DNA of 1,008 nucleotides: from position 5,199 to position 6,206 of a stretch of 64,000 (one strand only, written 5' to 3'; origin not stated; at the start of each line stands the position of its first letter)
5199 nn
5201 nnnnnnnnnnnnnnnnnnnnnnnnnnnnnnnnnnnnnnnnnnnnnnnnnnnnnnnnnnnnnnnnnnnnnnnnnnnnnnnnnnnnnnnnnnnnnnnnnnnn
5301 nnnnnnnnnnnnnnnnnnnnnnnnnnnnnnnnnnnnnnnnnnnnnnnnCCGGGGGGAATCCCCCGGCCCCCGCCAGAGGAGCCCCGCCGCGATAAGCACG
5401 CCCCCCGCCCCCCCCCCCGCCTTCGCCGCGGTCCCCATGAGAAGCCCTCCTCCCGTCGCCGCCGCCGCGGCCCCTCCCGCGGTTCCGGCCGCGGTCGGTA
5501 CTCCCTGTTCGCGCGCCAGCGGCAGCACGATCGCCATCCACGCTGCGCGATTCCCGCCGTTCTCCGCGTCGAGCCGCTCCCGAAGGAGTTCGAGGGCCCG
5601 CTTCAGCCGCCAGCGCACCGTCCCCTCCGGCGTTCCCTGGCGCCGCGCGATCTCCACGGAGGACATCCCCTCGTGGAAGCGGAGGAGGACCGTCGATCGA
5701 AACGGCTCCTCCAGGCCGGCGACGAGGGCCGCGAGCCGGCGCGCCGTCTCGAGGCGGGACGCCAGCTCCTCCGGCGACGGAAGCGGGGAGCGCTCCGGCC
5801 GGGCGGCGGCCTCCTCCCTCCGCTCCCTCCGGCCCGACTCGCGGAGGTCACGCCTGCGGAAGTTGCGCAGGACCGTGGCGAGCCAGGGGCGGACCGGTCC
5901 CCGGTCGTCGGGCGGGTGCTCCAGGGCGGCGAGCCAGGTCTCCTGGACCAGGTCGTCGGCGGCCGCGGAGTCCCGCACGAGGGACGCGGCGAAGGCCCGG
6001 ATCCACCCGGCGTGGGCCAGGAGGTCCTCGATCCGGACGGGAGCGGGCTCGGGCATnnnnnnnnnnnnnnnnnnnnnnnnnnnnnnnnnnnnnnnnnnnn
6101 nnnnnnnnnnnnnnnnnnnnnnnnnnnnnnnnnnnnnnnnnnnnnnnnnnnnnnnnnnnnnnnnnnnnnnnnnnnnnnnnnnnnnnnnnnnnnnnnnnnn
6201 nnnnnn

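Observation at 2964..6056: Second, independent ECF-sigma::repeat-ectodomain fusion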

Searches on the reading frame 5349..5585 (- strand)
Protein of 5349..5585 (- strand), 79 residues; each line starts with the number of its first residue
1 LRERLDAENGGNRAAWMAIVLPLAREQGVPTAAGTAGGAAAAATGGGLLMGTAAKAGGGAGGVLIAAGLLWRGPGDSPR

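Call 82: search_solved_structures(query=A4, max_evalue=10)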
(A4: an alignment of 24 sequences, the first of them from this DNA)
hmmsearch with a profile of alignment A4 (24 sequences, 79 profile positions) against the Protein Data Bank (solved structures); distinct sequences matched with E-value up to 10: 6.
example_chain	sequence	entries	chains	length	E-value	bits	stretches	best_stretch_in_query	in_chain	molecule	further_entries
4qpz_A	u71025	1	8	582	1.2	12.8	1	12-70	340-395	Formolase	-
4qq8_A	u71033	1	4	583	1.2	12.8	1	12-70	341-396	Formolase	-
2ag0_A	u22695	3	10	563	1.2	12.7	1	12-70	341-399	benzaldehyde lyase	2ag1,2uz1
2uz1_B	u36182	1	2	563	1.2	12.7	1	12-70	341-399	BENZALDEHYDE LYASE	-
3d7k_A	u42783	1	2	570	1.3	12.7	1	12-70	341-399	Benzaldehyde lyase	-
3iae_A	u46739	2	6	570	1.3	12.7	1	12-70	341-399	Benzaldehyde lyase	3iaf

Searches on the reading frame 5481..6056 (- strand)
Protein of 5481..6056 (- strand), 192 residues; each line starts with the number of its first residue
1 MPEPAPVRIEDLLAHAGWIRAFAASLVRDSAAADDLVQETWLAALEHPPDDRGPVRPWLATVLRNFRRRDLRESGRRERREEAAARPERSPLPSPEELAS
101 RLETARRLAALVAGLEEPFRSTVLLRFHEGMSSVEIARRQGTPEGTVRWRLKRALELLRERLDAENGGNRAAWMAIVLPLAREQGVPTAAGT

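Call 35: search_solved_structures(query=window:5481-6056:-, max_evalue=0.001)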
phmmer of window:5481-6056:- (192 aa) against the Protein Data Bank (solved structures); distinct sequences matched with E-value up to 0.001: 17.
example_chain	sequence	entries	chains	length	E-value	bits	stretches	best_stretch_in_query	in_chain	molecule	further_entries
6dv9_F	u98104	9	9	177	3.5e-14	56.2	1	15-162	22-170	ECF RNA polymerase sigma factor SigL | RNA polymerase sigma factor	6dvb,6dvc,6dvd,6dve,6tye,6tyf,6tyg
9m9d_F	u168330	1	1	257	5.9e-09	39.2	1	13-165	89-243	ECF RNA polymerase sigma factor SigE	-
9m9e_F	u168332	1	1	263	6.3e-09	39.1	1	13-165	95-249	ECF RNA polymerase sigma factor SigE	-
9m98_F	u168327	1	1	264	6.4e-09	39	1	13-165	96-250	ECF RNA polymerase sigma factor SigE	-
2q1z_A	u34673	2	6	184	5.6e-08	36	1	30-162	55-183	RpoE, ECF SigE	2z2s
6jcy_F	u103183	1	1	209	6.1e-08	35.9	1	23-161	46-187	ECF RNA polymerase sigma factor SigH,ECF RNA polymerase sigma factor SigE,ECF RNA polymera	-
4cxf_A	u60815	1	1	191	2.3e-06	30.7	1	24-166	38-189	RNA POLYMERASE SIGMA FACTOR CNRH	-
5uxx_A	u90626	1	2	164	2.3e-06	30.7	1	11-163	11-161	RNA polymerase sigma factor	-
6in7_B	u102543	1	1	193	2.5e-06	30.6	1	20-161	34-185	RNA polymerase sigma-H factor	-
8z6g_B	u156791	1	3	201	2.8e-06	30.5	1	20-161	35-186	RNA polymerase sigma factor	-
4nqw_A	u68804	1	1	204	7.6e-06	29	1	25-164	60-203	ECF RNA polymerase sigma factor SigK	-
1or7_A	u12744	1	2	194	6.4e-05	26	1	30-160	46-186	RNA polymerase sigma-E factor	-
6jbq_F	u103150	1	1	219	9.3e-05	25.5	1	30-160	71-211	ECF RNA polymerase sigma-E factor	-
9isn_F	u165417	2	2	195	0.00026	24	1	32-160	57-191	ECF sigma factor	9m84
5wuq_A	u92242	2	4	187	0.00037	23.5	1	95-162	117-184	ECF RNA polymerase sigma factor SigW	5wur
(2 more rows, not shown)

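Call 61: search_protein_representatives(protein=window:5502-6056:-)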
Query: 185 residues. Proteins with E-value up to 0.001 (for the whole library): 53687; up to 1e-10: 13579; up to 1e-30: 2804. The best 150 are listed.
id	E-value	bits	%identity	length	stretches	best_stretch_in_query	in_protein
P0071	1.0e-62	227.4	66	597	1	2-182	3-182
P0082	7.0e-60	218.2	65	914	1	6-181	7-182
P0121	7.7e-58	211.5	62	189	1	2-183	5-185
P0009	1.1e-57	211.0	62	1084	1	7-182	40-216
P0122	3.6e-57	209.3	64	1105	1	9-182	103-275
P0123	7.0e-57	208.4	62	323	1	7-183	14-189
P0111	8.0e-56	204.9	61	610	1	3-184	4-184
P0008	1.3e-55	204.3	62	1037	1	5-181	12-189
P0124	6.2e-55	202.0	57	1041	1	5-182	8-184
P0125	4.3e-52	192.8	59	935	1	5-182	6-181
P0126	7.0e-52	192.1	60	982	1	6-183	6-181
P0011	1.1e-51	191.4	56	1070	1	2-185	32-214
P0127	1.6e-51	191.0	58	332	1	3-182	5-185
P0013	6.0e-51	189.0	59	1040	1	4-183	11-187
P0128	6.6e-51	188.9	58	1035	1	10-183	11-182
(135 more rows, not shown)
